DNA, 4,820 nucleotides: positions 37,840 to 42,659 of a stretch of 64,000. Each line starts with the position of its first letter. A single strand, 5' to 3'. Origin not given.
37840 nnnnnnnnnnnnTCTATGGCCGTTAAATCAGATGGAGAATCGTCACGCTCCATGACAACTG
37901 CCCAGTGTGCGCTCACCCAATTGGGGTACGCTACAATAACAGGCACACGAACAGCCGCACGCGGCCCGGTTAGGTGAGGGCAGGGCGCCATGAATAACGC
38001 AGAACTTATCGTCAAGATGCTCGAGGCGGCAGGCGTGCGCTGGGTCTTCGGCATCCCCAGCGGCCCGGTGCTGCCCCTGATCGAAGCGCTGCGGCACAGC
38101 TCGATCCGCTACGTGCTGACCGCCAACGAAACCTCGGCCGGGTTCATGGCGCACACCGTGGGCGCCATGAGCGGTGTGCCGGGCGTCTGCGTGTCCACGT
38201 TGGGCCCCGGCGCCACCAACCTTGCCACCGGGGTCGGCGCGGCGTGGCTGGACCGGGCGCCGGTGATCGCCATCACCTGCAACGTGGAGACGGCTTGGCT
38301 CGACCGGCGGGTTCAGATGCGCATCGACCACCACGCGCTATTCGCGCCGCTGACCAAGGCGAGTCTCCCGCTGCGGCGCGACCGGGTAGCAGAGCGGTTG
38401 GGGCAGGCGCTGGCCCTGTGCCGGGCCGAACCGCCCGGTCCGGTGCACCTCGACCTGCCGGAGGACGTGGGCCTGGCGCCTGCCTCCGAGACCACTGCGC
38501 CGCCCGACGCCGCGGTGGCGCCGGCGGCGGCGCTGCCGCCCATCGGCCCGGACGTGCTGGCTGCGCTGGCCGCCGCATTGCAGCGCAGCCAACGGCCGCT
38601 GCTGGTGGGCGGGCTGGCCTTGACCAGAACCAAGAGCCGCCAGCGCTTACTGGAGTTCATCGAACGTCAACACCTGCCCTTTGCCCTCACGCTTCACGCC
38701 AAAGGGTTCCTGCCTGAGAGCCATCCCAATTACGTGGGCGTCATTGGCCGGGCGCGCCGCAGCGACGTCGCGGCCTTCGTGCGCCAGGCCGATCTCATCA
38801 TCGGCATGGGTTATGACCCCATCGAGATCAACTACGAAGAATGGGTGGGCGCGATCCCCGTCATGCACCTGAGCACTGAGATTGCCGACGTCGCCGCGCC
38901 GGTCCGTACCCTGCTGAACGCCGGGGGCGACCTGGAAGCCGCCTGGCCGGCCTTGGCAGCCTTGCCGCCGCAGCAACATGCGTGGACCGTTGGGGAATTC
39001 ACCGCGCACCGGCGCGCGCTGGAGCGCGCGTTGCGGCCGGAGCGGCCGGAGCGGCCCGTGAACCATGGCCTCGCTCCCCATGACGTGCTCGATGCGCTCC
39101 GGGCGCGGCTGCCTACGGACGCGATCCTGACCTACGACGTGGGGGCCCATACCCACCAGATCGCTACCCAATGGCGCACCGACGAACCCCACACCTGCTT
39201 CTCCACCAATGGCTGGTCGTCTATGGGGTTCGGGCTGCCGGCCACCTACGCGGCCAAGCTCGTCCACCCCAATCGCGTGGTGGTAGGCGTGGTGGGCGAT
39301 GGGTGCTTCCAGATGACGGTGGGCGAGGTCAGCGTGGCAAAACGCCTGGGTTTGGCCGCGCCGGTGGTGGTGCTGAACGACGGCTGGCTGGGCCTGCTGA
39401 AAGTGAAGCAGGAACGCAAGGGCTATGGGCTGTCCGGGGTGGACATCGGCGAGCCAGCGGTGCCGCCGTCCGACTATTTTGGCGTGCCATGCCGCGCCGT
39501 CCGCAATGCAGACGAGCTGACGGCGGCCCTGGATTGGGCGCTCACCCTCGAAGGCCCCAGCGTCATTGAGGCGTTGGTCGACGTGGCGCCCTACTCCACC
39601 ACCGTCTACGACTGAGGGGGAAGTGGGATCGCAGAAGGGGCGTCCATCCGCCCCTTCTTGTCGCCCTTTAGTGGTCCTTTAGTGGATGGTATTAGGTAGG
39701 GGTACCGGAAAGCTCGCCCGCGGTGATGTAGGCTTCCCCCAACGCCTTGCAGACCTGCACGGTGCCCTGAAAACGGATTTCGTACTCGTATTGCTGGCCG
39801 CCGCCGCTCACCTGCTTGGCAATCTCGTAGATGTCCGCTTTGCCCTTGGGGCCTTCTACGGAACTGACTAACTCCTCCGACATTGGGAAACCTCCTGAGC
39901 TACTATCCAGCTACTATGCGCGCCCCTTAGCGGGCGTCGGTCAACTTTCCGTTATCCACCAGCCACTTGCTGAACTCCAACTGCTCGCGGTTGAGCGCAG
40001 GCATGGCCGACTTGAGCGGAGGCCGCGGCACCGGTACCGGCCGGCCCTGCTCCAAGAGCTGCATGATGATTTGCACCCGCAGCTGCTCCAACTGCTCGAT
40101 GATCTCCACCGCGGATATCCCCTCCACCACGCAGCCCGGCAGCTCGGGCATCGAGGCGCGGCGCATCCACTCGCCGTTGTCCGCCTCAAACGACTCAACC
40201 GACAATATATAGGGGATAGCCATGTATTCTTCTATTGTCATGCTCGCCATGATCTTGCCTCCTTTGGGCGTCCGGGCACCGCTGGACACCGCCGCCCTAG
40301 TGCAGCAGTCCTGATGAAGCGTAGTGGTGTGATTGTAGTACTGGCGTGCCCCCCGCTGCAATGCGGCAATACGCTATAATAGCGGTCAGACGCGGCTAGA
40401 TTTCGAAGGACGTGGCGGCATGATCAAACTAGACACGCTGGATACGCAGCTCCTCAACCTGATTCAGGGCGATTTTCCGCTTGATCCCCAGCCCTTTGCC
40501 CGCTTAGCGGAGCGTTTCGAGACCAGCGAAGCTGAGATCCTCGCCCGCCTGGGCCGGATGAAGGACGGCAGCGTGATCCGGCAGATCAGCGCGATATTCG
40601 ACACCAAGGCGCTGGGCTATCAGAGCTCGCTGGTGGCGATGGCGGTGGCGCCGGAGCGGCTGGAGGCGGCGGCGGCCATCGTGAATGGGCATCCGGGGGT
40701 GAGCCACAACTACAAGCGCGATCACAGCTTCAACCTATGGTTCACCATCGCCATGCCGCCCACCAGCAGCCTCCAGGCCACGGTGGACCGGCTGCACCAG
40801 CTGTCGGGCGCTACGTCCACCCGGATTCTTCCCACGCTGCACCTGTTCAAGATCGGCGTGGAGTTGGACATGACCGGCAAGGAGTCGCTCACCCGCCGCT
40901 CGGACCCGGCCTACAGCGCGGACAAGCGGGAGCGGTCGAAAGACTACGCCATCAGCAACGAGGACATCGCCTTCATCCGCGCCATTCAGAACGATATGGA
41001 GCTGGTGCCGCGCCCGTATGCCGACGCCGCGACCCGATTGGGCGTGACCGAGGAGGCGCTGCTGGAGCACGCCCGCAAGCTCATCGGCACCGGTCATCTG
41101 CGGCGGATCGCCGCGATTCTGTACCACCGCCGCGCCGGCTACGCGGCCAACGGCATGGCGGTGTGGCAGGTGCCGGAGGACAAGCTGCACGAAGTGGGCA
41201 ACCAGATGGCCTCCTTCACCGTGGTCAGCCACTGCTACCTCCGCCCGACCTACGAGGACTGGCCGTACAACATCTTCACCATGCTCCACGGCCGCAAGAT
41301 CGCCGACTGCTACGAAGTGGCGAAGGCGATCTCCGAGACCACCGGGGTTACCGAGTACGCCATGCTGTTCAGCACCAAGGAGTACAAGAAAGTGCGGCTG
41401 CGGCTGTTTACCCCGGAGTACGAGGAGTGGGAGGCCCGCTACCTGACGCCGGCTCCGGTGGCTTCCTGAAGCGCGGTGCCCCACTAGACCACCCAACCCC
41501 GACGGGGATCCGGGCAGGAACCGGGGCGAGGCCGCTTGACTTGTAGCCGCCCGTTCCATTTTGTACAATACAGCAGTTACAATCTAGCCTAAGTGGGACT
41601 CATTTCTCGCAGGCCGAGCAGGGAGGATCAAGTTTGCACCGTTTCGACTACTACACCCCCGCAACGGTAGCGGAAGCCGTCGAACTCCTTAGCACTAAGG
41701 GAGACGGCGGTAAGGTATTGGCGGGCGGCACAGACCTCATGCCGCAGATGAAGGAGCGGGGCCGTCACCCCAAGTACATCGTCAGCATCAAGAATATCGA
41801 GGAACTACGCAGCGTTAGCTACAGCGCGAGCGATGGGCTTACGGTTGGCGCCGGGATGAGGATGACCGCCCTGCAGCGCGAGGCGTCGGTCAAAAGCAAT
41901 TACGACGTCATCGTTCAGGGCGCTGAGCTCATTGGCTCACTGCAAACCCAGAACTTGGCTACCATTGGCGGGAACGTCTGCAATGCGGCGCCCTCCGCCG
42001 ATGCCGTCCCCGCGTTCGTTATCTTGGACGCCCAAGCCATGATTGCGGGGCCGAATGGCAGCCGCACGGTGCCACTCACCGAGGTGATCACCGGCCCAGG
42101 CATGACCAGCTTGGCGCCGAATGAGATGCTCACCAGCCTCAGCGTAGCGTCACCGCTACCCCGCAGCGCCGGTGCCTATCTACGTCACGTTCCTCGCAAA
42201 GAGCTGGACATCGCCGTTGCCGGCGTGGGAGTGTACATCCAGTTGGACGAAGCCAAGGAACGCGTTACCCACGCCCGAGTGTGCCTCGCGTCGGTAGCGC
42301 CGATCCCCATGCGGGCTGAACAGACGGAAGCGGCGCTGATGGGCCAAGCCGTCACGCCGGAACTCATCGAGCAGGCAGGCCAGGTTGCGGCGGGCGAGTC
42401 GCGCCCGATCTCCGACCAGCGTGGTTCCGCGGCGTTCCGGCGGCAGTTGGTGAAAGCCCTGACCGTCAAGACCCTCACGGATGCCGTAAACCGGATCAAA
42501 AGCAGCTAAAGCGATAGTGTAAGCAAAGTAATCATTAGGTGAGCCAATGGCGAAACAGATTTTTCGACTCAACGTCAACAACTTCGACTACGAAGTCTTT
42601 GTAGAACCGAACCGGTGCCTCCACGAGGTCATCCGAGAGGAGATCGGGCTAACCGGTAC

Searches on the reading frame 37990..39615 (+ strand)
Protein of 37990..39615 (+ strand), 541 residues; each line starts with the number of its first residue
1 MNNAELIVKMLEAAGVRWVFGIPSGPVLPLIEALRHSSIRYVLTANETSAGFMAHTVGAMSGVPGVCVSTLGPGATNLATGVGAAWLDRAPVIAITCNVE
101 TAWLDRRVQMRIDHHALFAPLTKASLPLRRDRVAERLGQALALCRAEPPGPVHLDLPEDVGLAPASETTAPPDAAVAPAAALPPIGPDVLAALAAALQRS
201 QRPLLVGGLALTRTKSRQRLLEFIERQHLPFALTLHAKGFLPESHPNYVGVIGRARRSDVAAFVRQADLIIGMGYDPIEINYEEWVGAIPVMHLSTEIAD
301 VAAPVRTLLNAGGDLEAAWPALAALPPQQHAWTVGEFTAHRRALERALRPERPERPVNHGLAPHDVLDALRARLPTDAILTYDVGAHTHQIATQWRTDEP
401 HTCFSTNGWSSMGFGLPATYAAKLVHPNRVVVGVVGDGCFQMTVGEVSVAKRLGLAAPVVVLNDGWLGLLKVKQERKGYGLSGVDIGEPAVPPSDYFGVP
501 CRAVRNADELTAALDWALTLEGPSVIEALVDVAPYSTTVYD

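Call 21: search_protein_families(library=pfam, proteins=[window:37990-39615:+], max_evalue=0.001)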
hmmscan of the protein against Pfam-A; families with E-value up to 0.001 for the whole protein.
window:37990-39615:+ (541 aa): 3 families
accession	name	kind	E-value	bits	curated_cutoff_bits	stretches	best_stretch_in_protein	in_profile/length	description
PF02776.23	TPP_enzyme_N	-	1.4e-31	109.2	26.8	1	1-116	1-118/119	Thiamine pyrophosphate enzyme, N-terminal TPP binding domain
PF02775.26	TPP_enzyme_C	-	1.3e-26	93.6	21.9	1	383-527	1-150/151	Thiamine pyrophosphate enzyme, C-terminal TPP binding domain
PF00205.28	TPP_enzyme_M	-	6.8e-19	68.4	30.4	1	191-297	2-112/137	Thiamine pyrophosphate enzyme, central domain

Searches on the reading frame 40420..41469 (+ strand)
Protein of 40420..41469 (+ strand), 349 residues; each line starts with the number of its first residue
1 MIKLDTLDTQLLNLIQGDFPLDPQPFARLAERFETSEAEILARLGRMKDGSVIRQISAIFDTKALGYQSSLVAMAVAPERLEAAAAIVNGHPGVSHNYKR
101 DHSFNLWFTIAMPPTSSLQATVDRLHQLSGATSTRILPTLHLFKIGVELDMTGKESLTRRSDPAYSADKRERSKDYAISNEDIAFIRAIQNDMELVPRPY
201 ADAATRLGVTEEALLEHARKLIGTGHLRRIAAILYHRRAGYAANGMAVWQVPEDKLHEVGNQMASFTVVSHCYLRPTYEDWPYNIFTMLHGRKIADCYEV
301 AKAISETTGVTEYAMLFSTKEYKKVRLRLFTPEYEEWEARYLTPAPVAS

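Call 59: search_protein_families(library=pfam, proteins=[window:40420-41469:+], max_evalue=0.0001)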
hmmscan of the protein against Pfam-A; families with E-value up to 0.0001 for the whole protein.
window:40420-41469:+ (349 aa): 3 families
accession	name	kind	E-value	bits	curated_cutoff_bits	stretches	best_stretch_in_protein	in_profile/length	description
PF17805.7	AsnC_trans_reg2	-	3.3e-55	184.6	27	2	238-323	1-86/86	AsnC-like ligand binding domain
PF22451.2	NirdL-like_HTH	-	5.5e-28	96.7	27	2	8-54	1-47/47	Siroheme decarboxylase NirDL-like HTH domain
PF13404.12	HTH_AsnC-type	-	4e-09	36.6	27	1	4-48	1-42/42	AsnC-type helix-turn-helix domain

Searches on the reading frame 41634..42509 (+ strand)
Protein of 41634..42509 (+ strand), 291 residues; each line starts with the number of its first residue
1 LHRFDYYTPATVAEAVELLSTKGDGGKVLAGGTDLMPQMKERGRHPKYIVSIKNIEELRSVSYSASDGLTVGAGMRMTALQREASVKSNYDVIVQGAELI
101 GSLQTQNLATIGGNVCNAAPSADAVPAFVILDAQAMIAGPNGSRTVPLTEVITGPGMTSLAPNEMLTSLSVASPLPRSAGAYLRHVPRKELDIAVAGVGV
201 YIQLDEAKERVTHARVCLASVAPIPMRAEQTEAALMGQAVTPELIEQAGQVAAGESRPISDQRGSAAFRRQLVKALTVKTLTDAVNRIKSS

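Call 59: search_protein_families(library=pfam, proteins=[window:41634-42509:+], max_evalue=0.0001)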
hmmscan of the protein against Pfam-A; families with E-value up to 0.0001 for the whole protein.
window:41634-42509:+ (291 aa): 2 families
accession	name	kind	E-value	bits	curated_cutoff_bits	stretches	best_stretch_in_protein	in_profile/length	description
PF00941.27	FAD_binding_5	-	7.9e-44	149.9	27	1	3-171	2-167/170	FAD binding domain in molybdopterin dehydrogenase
PF03450.22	CO_deh_flav_C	-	1.4e-25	89.9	25.5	1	182-283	2-101/102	CO dehydrogenase flavoprotein C-terminal domain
